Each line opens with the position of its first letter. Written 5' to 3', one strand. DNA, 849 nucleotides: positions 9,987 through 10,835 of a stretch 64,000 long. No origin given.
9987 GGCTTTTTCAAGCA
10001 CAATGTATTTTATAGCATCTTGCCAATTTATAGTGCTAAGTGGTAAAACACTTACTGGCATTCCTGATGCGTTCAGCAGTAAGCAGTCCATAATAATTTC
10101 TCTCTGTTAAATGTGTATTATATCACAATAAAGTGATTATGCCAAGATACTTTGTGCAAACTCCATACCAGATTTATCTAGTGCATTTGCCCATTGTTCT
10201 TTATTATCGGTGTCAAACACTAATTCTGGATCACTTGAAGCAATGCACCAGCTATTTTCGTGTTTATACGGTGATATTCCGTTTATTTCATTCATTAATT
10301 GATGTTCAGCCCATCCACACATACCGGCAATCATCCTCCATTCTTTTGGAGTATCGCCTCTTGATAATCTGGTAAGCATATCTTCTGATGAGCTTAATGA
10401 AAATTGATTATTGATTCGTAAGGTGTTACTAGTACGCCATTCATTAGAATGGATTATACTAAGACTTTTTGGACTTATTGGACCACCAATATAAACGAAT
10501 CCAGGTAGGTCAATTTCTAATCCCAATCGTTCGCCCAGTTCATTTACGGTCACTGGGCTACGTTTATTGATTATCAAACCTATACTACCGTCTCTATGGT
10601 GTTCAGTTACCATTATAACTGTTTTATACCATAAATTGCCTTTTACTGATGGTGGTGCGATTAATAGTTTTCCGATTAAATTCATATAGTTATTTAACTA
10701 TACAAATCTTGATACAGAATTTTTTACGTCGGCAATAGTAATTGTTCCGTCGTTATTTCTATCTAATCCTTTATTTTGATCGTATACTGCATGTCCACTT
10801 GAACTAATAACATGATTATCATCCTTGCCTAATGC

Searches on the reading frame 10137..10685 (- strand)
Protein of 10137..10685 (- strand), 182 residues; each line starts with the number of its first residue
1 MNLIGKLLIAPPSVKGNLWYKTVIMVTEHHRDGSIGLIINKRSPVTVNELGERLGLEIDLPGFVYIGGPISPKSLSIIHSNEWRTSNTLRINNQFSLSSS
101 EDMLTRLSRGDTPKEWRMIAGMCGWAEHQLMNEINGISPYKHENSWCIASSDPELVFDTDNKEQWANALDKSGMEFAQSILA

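Call 47: search_protein_families(library=pfam, proteins=[window:10137-10685:-], max_evalue=0.0001)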
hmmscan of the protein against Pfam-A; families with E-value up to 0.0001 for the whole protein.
window:10137-10685:- (182 aa): 1 family
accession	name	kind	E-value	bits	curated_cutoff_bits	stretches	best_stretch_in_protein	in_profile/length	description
PF02622.21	DUF179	-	4.9e-33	114.8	27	1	12-173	1-157/157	AlgH-like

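Call 59: search_protein_families(library=ncbifam, proteins=[window:10137-10685:-], max_evalue=0.0001)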
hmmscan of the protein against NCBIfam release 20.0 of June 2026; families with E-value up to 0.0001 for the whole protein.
window:10137-10685:- (182 aa): 7 families
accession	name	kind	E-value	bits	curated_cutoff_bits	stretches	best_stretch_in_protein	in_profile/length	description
NF001266.0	PRK00228.1-1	equivalog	2e-31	109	198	1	1-177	2-178/187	YqgE/AlgH family protein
NF001268.0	PRK00228.1-4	equivalog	1.1e-27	97.1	216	1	3-176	14-191/201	YqgE/AlgH family protein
NF001267.0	PRK00228.1-2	equivalog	2.4e-22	79.5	284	1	2-176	9-182/192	YqgE/AlgH family protein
NF001270.0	PRK00228.2-2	equivalog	1.1e-20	73.9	225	1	3-177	11-181/193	YqgE/AlgH family protein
NF001272.0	PRK00228.2-4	equivalog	6.9e-17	61.4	241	1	5-174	18-183/198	YqgE/AlgH family protein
NF001271.0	PRK00228.2-3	equivalog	2.1e-16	60.3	254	1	5-178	12-178/189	YqgE/AlgH family protein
NF001269.0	PRK00228.2-1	equivalog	3.3e-09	36.8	278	1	5-175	21-187/201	YqgE/AlgH family protein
